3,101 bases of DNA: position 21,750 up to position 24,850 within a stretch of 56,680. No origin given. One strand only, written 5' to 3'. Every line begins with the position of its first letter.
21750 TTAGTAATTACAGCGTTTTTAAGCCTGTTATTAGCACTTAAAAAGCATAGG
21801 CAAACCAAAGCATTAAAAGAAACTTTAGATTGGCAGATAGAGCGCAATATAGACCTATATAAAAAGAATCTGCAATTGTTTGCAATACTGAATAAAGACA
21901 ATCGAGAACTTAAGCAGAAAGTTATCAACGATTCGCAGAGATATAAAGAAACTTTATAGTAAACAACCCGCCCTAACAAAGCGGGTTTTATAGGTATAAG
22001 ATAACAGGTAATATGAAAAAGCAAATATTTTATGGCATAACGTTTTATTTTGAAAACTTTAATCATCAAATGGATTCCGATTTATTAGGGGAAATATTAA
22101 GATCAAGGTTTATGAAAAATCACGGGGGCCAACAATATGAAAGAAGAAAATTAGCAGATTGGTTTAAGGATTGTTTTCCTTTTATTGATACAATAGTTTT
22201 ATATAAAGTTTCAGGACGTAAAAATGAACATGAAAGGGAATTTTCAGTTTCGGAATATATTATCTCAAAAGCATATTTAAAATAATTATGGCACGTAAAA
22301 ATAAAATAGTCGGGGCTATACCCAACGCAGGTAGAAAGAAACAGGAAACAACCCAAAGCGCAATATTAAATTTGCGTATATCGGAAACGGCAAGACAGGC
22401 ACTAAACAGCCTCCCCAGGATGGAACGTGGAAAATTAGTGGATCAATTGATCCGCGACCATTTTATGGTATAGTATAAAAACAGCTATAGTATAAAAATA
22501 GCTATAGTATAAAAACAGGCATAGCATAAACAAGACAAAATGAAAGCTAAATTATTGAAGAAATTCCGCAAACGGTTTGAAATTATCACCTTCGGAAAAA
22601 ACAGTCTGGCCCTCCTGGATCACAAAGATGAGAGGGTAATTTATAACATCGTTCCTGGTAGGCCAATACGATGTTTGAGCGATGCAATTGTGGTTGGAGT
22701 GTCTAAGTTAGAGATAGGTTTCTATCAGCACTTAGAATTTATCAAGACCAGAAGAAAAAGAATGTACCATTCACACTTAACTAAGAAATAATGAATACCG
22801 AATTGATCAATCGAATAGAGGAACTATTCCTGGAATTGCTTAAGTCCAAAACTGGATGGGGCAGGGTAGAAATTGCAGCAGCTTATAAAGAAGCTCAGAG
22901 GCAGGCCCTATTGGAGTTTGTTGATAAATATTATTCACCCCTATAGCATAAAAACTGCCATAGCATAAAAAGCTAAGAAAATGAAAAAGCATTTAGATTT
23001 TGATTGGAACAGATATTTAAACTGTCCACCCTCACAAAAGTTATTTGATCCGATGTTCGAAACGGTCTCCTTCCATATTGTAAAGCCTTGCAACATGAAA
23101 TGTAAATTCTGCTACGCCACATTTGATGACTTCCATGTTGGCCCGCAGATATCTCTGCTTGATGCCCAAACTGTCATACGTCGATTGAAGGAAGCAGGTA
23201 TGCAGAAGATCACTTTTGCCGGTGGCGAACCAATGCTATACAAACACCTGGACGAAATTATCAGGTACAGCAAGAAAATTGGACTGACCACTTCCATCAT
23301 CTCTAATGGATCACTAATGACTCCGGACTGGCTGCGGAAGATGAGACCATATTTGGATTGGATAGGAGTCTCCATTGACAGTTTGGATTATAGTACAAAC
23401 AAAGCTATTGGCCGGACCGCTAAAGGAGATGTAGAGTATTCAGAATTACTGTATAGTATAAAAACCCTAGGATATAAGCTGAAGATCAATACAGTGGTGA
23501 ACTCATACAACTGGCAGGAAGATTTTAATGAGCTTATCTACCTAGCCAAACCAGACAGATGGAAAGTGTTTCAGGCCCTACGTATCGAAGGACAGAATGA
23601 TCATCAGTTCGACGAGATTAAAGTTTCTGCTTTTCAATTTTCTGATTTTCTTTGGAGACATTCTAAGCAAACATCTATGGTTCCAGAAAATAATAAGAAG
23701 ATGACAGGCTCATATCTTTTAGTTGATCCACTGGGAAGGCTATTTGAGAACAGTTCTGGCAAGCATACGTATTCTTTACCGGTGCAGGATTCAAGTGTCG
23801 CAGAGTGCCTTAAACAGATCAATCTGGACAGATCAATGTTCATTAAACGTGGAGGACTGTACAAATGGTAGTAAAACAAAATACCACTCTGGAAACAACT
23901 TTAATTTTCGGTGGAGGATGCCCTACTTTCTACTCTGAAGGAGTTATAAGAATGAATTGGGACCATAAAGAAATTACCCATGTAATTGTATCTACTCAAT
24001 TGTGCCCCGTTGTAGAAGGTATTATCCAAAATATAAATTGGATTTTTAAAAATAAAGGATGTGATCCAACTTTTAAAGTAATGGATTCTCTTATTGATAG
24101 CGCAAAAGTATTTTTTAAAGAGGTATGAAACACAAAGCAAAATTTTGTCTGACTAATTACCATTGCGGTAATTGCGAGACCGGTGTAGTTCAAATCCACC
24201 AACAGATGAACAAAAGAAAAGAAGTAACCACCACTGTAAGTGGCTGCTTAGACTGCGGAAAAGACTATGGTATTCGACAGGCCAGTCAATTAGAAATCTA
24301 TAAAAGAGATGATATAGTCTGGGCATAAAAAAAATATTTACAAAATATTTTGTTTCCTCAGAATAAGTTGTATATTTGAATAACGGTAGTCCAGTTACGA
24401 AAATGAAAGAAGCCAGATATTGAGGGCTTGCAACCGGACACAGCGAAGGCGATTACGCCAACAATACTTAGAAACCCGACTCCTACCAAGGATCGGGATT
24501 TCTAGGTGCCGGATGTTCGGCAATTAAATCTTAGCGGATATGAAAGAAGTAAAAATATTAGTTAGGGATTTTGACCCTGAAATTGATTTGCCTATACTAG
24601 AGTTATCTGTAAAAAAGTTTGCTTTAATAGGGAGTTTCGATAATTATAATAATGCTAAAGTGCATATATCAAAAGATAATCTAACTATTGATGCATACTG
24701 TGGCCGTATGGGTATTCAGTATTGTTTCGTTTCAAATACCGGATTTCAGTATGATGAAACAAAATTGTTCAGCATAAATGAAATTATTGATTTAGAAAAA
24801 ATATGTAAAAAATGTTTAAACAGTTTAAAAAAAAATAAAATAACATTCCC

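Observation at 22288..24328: Phage-borne viperin-like radical SAM cassette behind phased 17-bp tandem repeats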

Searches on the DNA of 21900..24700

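Call 91: search_rna_families(source=window, start=21900, end=24700, threshold=evalue, max_evalue=1)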
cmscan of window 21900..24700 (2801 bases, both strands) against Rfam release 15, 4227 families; matches with E-value up to 1: 1.
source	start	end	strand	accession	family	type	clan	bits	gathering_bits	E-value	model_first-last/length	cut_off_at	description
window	23614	23730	+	RF00121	MicC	Gene; sRNA;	-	28.5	90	0.18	1-123/123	no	MicC RNA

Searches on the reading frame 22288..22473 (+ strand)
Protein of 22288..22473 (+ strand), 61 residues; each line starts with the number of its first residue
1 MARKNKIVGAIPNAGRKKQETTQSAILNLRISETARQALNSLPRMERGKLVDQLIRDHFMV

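Call 3: search_protein_families(library=pfam, proteins=[window:22288-22473:+], max_evalue=0.1)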
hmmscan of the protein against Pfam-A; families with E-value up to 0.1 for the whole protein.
window:22288-22473:+ (61 aa): 0 families

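Call 4: search_protein_families(library=ncbifam, proteins=[window:22288-22473:+], max_evalue=0.1)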
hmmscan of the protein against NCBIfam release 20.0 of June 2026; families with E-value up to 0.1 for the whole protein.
window:22288-22473:+ (61 aa): 2 families
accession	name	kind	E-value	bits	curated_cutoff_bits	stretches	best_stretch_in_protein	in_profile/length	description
NF053808.1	Ssp4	equivalog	0.032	13.5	300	1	27-56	189-218/280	Ssp4 family T6SS effector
NF001802.0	PRK00521.2-5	equivalog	0.077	12.8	142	1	16-59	7-48/144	30S ribosome-binding factor RbfA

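Call 5: search_protein_families(library=padloc, proteins=[window:22288-22473:+], max_evalue=0.1)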
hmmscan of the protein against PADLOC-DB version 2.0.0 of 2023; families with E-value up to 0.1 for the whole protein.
window:22288-22473:+ (61 aa): 0 families

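Call 62: find_homologous_proteins(query=window:22288-22470:+, max_evalue=0.01)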
Query window:22288-22470:+ (61 aa): 6 proteins with E <= 0.01 among 6 candidates.
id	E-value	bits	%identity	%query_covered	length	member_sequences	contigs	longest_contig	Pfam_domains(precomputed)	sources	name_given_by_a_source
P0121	7.9e-31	121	100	100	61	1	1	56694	-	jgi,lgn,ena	-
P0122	8.0e-22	93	78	97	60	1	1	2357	-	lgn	-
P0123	2.4e-21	91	78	97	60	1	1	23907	-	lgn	-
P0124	1.2e-20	89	78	97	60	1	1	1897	-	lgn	-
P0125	2.0e-18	82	71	97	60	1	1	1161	-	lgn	-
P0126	2.7e-17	79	69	97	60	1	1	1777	-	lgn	-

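Call 63: find_encoding_contigs(protein=P0123, flank=10000, max_places=2)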
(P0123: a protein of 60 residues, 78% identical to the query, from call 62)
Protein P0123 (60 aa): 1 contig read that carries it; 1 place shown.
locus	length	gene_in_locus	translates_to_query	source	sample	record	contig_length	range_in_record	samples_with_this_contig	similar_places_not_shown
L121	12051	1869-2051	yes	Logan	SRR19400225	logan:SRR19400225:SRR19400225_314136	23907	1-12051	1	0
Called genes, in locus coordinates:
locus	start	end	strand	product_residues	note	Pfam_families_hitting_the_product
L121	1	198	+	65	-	?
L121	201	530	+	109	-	-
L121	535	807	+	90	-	-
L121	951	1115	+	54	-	-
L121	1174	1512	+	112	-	-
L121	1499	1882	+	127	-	-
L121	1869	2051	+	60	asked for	-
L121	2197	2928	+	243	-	PF05265:DUF723, PF13392:HNH_3 (weak)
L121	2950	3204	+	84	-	-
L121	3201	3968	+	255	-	-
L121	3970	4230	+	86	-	PF24043:DUF7352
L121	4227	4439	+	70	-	-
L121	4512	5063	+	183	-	-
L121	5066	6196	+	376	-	-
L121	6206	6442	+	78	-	-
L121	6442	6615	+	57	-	-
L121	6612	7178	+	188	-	-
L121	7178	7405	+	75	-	-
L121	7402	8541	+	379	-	PF00303:Thymidylat_synt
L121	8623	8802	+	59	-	-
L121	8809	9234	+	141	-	-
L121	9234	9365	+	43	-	-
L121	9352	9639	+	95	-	-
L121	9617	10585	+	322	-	PF09414:RNA_ligase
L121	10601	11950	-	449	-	PF04851:ResIII (weak), PF00176:SNF2-rel_dom, PF00271:Helicase_C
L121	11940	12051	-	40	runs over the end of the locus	-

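Call 64: find_encoding_contigs(protein=P0122, flank=3000, max_places=2)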
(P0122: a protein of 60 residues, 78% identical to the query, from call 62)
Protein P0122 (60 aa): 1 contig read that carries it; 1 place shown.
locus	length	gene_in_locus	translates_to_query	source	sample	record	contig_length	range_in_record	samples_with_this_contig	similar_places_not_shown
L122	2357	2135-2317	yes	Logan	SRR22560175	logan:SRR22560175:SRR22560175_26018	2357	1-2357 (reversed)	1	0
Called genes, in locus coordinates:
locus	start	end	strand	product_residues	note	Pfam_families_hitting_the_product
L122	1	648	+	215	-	?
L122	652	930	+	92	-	-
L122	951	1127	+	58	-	-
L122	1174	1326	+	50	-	-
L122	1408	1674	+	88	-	-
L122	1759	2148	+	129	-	-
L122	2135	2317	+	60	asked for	-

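Call 74: search_solved_structures(query=A2, max_evalue=10)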
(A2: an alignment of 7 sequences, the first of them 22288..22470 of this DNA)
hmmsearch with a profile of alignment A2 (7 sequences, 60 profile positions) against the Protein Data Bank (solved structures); distinct sequences matched with E-value up to 10: 2.
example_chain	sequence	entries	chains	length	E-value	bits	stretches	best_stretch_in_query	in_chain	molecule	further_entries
2l09_A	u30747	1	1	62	0.83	12.6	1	26-55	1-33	Asr4154 protein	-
6u1s_A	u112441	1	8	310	9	9.3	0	29-51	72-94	de novo designed 16-helix transmembrane nanopore, TMHC8_R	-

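Call 81: predict_structure(alignment_id=A3)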
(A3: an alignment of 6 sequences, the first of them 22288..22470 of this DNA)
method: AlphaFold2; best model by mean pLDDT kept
length: 61 residues; sequences in the alignment: 6
mean_pLDDT: 68.9   pTM: 0.37
mean pLDDT of the five models: 68.9, 68.5, 68.5, 68.4, 67.4
residues with pLDDT >= 90: 0; 70-90: 29; 50-70: 29; < 50: 3
segments of 3 or more residues with pLDDT < 50: none
pLDDT, mean of each block of 10 residues (from residue 1): 55 62 54 79 85 80 55
secondary structure, 60 per line:
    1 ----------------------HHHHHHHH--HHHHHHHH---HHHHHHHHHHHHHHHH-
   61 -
elements in order: H23-30 H33-40 H44-59

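Call 83: search_protein_families(library=pfam, alignment_id=A2, max_evalue=10)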
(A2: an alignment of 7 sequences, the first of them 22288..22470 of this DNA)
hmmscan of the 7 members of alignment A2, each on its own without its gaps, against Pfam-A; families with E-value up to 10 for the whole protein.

A. member 1, window:22288-22470:+ (61 aa): 0 families

B. families by the number of members that match (of 7 scanned): 1 family
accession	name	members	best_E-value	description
PF10061.14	DUF2299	1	0.16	Uncharacterized conserved protein (DUF2299)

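Call 86: fold_search(model_id=the predicted structure, library=pdb)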
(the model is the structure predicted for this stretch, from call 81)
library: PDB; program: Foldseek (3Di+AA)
matches with E <= 10: 6; with E <= 0.001: 0
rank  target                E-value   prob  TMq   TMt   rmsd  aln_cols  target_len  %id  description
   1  5e8b_B                5.4e+00  0.11  0.33  0.38   2.2        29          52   38  Crystal structure of the S. cerevisiae Rtf1 histone modification domain mutant R126A (released 2016-11-09)
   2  5e8b_A                5.9e+00  0.10  0.33  0.36   2.3        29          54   38  Crystal structure of the S. cerevisiae Rtf1 histone modification domain mutant R126A (released 2016-11-09)
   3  1lkv                  6.3e+00  0.10  0.39  0.12   9.0        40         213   25  Crystal Structure of the Middle and C-terminal Domains of the Flagellar Rotor Protein FliG (released 2002-07-10)
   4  5emx_A                6.9e+00  0.09  0.33  0.37   2.2        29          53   38  Crystal structure of the S. cerevisiae Rtf1 histone modification domain mutant R124A R126A R128A (released 2016-10-26)
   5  5emx_B                6.9e+00  0.09  0.33  0.36   2.2        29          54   38  Crystal structure of the S. cerevisiae Rtf1 histone modification domain mutant R124A R126A R128A (released 2016-10-26)
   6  4rs7_A                9.4e+00  0.05  0.36  0.28   4.3        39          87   18  Structure of pNOB8 ParB-C (released 2015-09-16)

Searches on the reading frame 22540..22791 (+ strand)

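Call 3: search_protein_families(library=pfam, proteins=[window:22540-22791:+], max_evalue=0.1)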
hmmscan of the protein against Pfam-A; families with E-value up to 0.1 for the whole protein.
window:22540-22791:+ (83 aa): 0 families

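Call 4: search_protein_families(library=ncbifam, proteins=[window:22540-22791:+], max_evalue=0.1)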
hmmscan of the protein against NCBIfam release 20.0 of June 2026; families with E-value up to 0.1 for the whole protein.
window:22540-22791:+ (83 aa): 1 family
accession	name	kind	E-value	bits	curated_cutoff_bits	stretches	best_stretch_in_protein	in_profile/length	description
NF053814.1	teico_TcaR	equivalog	0.087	12.9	170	0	2-70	23-100/151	MarR family transcriptional regulator TcaR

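Call 5: search_protein_families(library=padloc, proteins=[window:22540-22791:+], max_evalue=0.1)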
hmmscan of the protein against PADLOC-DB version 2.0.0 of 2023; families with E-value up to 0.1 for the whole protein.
window:22540-22791:+ (83 aa): 0 families
